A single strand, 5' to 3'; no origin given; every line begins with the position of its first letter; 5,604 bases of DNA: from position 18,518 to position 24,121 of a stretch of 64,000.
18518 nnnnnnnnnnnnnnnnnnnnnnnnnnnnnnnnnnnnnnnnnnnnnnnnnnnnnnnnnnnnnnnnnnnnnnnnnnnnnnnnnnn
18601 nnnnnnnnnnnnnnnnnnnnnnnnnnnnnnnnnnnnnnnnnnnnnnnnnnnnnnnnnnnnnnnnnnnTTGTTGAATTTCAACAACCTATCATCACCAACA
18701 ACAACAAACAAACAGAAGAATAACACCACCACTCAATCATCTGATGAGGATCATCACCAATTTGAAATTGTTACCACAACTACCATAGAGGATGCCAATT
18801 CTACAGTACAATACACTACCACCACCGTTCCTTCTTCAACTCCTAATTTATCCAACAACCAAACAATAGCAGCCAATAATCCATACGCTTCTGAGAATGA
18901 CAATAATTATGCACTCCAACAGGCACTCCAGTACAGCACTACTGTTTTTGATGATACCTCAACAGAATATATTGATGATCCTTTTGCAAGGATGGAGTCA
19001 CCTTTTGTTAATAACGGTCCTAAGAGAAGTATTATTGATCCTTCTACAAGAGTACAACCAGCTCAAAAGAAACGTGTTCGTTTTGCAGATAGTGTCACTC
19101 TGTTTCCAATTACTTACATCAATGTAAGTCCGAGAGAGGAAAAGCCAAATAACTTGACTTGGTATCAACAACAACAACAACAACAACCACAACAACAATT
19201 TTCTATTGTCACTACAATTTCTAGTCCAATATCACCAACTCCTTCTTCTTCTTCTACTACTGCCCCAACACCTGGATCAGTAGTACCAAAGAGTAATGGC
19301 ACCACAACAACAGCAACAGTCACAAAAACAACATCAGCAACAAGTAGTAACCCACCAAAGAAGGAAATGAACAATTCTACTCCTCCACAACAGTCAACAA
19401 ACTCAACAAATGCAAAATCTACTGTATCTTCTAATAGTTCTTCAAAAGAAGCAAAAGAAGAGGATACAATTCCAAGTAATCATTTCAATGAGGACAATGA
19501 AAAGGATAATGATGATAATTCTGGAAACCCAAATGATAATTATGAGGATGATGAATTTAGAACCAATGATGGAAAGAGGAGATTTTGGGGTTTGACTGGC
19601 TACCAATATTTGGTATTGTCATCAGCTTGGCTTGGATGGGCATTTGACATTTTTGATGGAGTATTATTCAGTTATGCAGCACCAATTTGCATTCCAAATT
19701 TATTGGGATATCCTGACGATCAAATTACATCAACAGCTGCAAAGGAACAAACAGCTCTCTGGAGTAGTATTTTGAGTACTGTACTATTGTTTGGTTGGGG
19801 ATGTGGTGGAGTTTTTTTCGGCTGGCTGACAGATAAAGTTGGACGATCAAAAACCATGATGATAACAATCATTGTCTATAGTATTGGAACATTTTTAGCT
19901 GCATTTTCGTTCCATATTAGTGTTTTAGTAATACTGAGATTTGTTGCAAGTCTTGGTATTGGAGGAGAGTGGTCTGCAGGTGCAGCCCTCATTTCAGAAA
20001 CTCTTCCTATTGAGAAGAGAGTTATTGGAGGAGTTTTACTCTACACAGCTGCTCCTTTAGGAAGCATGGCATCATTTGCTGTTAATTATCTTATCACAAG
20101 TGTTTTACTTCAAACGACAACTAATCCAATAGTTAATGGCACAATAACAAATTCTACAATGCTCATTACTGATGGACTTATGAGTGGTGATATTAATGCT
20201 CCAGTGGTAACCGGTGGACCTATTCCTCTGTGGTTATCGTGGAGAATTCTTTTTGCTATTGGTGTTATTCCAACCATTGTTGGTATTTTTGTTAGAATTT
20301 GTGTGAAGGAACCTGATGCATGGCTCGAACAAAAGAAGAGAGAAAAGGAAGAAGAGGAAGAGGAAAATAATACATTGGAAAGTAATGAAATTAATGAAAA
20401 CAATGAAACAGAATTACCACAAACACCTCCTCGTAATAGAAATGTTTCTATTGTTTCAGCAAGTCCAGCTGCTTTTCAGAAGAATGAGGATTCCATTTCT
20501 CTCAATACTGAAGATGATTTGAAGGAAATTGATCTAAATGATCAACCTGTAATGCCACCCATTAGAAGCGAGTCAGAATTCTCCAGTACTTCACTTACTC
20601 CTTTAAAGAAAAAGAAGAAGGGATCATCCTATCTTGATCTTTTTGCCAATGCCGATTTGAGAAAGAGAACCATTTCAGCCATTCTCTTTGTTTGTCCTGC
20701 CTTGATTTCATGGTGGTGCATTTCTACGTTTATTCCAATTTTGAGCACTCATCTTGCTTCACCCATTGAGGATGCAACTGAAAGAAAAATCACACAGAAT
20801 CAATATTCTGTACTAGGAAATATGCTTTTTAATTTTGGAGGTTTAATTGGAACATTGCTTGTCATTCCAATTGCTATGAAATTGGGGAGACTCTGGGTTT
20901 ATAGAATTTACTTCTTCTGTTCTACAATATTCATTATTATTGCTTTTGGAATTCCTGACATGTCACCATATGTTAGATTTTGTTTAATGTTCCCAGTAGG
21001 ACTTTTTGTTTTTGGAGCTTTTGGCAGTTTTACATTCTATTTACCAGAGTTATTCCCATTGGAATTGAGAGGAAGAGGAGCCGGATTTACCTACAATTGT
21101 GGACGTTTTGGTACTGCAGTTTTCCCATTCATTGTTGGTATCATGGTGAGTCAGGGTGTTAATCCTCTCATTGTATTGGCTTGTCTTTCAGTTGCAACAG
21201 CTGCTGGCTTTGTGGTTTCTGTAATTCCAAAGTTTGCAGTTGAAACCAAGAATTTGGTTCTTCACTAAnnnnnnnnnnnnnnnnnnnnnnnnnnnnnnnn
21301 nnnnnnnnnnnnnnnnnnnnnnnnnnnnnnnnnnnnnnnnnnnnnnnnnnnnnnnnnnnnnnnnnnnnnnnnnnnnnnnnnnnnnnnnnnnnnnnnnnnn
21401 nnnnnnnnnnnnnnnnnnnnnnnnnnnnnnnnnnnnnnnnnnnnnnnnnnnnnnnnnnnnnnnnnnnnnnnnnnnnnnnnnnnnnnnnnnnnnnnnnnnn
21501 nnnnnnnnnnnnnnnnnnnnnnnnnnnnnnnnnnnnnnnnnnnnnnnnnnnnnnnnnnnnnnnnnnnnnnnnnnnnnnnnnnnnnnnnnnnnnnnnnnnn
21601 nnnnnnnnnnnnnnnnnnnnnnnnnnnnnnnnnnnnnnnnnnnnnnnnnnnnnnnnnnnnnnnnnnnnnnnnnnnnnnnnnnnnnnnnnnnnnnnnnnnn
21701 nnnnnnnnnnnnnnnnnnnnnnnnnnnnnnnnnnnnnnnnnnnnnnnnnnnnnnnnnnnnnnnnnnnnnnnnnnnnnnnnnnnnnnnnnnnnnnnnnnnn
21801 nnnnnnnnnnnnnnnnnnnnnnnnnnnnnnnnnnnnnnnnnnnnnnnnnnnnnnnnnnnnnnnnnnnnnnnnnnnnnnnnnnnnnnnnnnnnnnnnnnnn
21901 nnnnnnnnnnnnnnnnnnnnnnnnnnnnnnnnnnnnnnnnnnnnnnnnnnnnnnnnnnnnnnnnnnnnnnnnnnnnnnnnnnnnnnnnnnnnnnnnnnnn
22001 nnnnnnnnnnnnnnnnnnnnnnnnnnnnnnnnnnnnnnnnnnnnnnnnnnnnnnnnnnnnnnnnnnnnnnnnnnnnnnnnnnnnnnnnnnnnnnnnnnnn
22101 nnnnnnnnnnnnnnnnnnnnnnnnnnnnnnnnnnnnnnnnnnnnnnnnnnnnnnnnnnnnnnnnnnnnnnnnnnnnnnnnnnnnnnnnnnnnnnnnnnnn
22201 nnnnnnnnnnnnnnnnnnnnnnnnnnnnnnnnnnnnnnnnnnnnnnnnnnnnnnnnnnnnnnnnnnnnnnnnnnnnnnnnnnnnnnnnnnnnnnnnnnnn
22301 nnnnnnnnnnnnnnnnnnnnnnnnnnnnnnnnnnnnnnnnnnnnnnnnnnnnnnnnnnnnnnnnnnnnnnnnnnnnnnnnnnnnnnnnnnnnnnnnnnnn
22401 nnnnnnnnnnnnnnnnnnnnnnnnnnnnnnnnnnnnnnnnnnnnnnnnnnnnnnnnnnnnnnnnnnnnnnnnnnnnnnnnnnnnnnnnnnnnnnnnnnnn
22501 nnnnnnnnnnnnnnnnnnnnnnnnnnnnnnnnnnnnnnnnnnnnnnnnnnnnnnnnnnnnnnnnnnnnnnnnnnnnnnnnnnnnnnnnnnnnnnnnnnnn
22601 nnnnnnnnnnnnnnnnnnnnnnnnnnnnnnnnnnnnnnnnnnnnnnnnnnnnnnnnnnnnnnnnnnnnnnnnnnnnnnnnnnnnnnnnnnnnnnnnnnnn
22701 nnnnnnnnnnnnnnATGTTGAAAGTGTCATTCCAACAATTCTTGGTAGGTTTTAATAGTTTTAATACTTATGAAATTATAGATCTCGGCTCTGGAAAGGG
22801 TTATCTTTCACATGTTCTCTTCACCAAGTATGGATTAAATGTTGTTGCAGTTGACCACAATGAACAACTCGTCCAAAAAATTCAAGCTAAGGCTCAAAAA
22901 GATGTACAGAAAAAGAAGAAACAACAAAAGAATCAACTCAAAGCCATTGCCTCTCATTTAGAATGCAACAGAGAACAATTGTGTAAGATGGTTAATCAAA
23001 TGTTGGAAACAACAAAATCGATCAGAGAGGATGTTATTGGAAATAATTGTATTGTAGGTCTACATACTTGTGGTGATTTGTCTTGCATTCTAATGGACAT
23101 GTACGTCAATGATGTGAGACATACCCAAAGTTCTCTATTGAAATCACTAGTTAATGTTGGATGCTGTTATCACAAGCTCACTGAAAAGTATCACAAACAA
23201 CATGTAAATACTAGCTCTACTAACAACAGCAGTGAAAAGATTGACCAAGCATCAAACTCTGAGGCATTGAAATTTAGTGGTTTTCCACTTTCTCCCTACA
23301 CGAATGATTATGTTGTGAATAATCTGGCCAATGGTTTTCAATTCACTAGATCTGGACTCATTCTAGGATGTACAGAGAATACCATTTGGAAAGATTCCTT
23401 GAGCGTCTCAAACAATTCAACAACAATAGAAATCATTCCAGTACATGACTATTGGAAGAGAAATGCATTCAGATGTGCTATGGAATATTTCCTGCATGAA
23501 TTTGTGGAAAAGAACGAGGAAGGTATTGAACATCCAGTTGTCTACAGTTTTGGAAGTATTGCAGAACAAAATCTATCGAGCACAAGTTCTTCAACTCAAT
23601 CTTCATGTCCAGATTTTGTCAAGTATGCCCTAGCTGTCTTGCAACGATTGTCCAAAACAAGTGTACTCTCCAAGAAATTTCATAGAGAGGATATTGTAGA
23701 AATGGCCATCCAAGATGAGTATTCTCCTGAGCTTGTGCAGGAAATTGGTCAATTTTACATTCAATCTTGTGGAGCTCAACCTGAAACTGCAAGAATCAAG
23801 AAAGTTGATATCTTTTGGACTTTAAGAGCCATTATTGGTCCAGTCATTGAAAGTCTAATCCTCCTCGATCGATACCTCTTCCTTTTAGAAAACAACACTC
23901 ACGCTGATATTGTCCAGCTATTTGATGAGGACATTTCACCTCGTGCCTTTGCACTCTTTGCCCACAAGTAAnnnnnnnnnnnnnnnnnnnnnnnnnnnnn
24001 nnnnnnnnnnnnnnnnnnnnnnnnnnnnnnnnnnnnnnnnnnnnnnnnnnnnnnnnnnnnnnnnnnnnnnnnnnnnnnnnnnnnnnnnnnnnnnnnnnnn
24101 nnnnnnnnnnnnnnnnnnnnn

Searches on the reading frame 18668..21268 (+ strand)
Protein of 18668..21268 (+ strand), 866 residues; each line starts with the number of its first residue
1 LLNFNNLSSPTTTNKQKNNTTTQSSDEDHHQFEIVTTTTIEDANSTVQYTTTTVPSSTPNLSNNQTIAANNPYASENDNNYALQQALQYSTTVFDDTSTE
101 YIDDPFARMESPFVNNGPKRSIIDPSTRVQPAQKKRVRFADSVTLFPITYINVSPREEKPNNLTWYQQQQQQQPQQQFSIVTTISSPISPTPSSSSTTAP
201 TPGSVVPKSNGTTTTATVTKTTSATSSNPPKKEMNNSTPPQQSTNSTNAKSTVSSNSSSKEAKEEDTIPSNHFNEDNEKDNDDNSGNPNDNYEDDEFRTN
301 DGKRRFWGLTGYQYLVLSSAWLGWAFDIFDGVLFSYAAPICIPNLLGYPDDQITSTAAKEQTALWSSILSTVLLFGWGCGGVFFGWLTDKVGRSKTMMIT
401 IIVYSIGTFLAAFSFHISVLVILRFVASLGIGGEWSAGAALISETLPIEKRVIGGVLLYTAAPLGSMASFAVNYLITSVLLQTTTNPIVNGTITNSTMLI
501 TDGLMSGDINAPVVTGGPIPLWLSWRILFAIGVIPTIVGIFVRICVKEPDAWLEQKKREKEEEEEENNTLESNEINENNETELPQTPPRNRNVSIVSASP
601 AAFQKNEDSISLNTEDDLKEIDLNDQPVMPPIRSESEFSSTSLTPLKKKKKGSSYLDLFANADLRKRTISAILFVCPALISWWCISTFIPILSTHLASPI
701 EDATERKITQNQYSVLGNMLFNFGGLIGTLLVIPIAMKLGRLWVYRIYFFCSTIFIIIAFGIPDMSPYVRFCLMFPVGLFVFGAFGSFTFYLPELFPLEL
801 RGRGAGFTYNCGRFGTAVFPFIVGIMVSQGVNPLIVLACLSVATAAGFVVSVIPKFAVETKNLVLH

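Call 76: search_protein_families(library=pfam, proteins=[window:18668-21268:+], max_evalue=0.001)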
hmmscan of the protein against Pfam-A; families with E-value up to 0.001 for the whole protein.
window:18668-21268:+ (866 aa): 2 families
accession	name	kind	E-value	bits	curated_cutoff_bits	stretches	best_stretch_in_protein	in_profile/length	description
PF07690.21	MFS_1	-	4.8e-27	95.2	33.4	3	328-478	9-146/347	Major Facilitator Superfamily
PF00083.30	Sugar_tr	-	1.7e-21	77.1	22.3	1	354-565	36-210/452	Sugar (and other) transporter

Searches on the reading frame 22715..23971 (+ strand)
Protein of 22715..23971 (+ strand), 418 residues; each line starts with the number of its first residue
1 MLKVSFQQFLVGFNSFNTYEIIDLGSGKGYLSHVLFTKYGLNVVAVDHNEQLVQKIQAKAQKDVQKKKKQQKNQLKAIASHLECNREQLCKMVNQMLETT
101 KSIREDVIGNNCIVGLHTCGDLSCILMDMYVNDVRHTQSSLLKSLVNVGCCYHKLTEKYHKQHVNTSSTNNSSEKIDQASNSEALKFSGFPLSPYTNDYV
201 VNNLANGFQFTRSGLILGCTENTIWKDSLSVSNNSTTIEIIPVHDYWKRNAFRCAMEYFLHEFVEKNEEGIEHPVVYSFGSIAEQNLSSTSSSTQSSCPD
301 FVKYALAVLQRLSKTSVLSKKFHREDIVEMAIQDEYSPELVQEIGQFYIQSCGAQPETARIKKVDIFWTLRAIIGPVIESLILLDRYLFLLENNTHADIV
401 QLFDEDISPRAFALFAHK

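Call 76: search_protein_families(library=pfam, proteins=[window:22715-23971:+], max_evalue=0.001)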
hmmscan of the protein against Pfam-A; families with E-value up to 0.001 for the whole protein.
window:22715-23971:+ (418 aa): 5 families
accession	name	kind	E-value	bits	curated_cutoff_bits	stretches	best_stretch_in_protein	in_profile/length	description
PF13679.12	Methyltransf_32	-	3.8e-18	66.3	27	1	17-157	25-142/143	Methyltransferase domain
PF13847.12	Methyltransf_31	-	6e-05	23.2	27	1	19-63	5-51/145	Methyltransferase domain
PF13649.12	Methyltransf_25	-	7.2e-05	23.8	27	1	21-63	1-44/97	Methyltransferase domain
PF01728.25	FtsJ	-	0.00039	20.8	24.1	0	17-130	21-100/181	FtsJ-like methyltransferase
PF08241.18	Methyltransf_11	-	0.00058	20.9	21.2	0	23-64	2-42/95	Methyltransferase domain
